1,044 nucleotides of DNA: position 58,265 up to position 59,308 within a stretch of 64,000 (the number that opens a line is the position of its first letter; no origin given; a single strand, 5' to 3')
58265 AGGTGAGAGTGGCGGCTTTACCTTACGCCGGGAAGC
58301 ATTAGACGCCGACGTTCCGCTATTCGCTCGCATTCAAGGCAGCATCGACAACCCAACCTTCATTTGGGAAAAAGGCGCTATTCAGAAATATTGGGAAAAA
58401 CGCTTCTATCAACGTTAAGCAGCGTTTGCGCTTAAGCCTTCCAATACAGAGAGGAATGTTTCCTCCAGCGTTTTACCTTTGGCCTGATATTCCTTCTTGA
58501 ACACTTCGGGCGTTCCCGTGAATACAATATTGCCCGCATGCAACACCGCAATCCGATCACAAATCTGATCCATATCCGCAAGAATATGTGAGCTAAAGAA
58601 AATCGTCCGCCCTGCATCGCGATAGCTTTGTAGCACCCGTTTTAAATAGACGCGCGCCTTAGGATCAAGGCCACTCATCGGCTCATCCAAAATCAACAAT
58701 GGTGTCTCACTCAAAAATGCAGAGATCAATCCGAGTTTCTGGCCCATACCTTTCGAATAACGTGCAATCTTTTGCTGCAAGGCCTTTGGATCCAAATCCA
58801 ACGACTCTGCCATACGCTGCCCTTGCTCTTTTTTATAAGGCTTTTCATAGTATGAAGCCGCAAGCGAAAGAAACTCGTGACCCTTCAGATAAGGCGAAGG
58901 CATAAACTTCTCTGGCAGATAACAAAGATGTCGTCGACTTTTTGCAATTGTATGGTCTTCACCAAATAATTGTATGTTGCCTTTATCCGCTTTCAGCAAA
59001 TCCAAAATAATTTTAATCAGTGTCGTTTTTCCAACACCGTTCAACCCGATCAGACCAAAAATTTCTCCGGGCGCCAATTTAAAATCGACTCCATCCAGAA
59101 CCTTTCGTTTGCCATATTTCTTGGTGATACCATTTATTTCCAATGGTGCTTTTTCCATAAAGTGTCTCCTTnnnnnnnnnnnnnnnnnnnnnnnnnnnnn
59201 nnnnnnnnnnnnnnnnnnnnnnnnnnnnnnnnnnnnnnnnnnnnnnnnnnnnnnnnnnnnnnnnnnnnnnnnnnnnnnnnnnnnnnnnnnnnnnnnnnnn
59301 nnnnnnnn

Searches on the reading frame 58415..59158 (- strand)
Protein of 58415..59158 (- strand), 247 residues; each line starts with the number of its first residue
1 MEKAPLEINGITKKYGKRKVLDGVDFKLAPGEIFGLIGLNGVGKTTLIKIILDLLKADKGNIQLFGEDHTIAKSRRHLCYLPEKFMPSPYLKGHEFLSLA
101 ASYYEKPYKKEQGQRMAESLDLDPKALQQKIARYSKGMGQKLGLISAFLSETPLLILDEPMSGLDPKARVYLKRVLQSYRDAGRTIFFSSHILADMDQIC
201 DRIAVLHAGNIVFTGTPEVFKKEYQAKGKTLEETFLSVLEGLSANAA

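Call 3: search_protein_families(library=pfam, proteins=[window:58415-59158:-], max_evalue=1)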
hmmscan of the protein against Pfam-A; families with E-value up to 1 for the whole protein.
window:58415-59158:- (247 aa): 19 families
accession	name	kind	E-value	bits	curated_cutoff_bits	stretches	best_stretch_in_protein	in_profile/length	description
PF00005.33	ABC_tran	-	3e-24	86.6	25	1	21-161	1-136/137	ABC transporter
PF13304.12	AAA_21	-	3.5e-14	54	27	2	87-192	160-299/304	AAA domain, putative AbiEii toxin, Type IV TA system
PF13401.12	AAA_22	-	0.0017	19.1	27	1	36-159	10-92/130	AAA domain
PF25201.1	nSTAND6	-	0.0094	16.4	27.7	1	15-53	2-40/148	Novel STAND NTPase 6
PF13173.12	AAA_14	-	0.017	15.5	27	1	32-74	3-45/129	AAA domain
PF13555.12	AAA_29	-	0.025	14.8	27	1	22-59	13-50/61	P-loop containing region of AAA domain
PF13604.12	AAA_30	-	0.025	14.7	27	1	33-73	20-60/191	AAA domain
PF13476.12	AAA_23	-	0.033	15.3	27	1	24-55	13-43/201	AAA domain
PF03205.20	MobB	-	0.043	14.2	26.6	1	33-64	1-32/133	Molybdopterin guanine dinucleotide synthesis protein B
PF07693.20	KAP_NTPase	-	0.058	13.1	20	1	28-66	17-48/293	KAP family P-loop domain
PF00448.28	SRP54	-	0.06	13.4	22.7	1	36-69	6-39/196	SRP54-type protein, GTPase domain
PF13175.12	AAA_15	-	0.066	13.2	32.1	1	36-59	28-52/374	AAA ATPase domain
PF02463.25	SMC_N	-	0.076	12.9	40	0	33-52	26-45/220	RecF/RecN/SMC N terminal domain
PF03193.22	RsgA_GTPase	-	0.077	13.2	30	1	24-62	100-137/174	RsgA GTPase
PF13245.12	AAA_19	-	0.096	13.3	25.1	1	31-61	11-41/134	AAA domain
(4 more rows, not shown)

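Call 4: search_protein_families(library=ncbifam, proteins=[window:58415-59158:-], max_evalue=1)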
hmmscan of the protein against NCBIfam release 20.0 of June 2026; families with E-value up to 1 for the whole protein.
window:58415-59158:- (247 aa): 202 families (the best 25 are shown)
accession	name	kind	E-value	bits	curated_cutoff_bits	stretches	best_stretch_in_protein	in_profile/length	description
TIGR01188.1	drrA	subfamily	1.7e-44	152.3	312.45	1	13-227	1-218/302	daunorubicin resistance ABC transporter, ATP-binding protein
NF033858.1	ABC2_perm_RbbA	equivalog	6.9e-43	146.7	1050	1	6-243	267-505/909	ribosome-associated ATPase/putative transporter RbbA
TIGR03522.1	GldA_ABC_ATP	equivalog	3.2e-42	145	402.6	1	6-221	3-220/301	gliding motility-associated ABC transporter ATP-binding subunit GldA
TIGR03740.1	galliderm_ABC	subfamily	4.4e-38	131.2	309.75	1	6-215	1-206/223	lantibiotic protection ABC transporter ATP-binding subunit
NF010060.0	PRK13537.1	equivalog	1.2e-35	122.9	521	1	1-219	11-232/314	nodulation factor ABC transporter ATP-binding protein NodI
NF047565.1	PSM_export_PmtA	equivalog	2.4e-35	122.2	350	1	7-226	4-221/282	phenol-soluble modulin export ABC transporter ATP-binding protein PmtA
NF010059.0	PRK13536.1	equivalog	1.4e-34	119.4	549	1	4-223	42-264/342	nodulation factor ABC transporter ATP-binding protein NodI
TIGR01288.1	nodI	equivalog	1.1e-32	113.3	424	1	6-223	5-225/303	nodulation factor ABC transporter ATP-binding protein NodI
NF047568.1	PSM_export_PmtC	equivalog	1.2e-32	113.5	375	1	7-212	2-199/290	phenol-soluble modulin export ABC transporter ATP-binding protein PmtC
TIGR03864.1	PQQ_ABC_ATP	hypoth_equivalog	3.1e-31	108.6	302.25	2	6-73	2-69/236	ABC transporter, ATP-binding subunit, PQQ-dependent alcohol dehydrogenase system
TIGR04521.1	ECF_ATPase_2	equivalog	1.1e-29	103.4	330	2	110-232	121-245/279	energy-coupling factor transporter ATPase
TIGR04406.1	LPS_export_lptB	equivalog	2.1e-29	102.5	240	1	6-235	2-237/239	LPS export ABC transporter ATP-binding protein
NF000355.4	ribo_prot_ABC_F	equivalog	3.4e-29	102.1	380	1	6-226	3-208/499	ribosomal protection-like ABC-F family protein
NF011967.0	PRK15439.1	equivalog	3.2e-28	98.5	586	1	6-223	12-230/510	autoinducer 2 ABC transporter ATP-binding protein LsrA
NF047930.1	ABC_ATP_B6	equivalog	3.3e-28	98.6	670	1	7-225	4-228/510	putative B6 ABC transporter ATP-binding protein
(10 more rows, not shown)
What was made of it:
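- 58415..59158 (-): Orphan ABC-transporter ATPase (247 aa, DrrA/ABC-2 type), 13 nt after P4, with no permease next to it. It is a conserved last gene of the module. NCBIfam drrA 152 bits and GldA 145 bits, both below cutoff (calls 3, 4).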
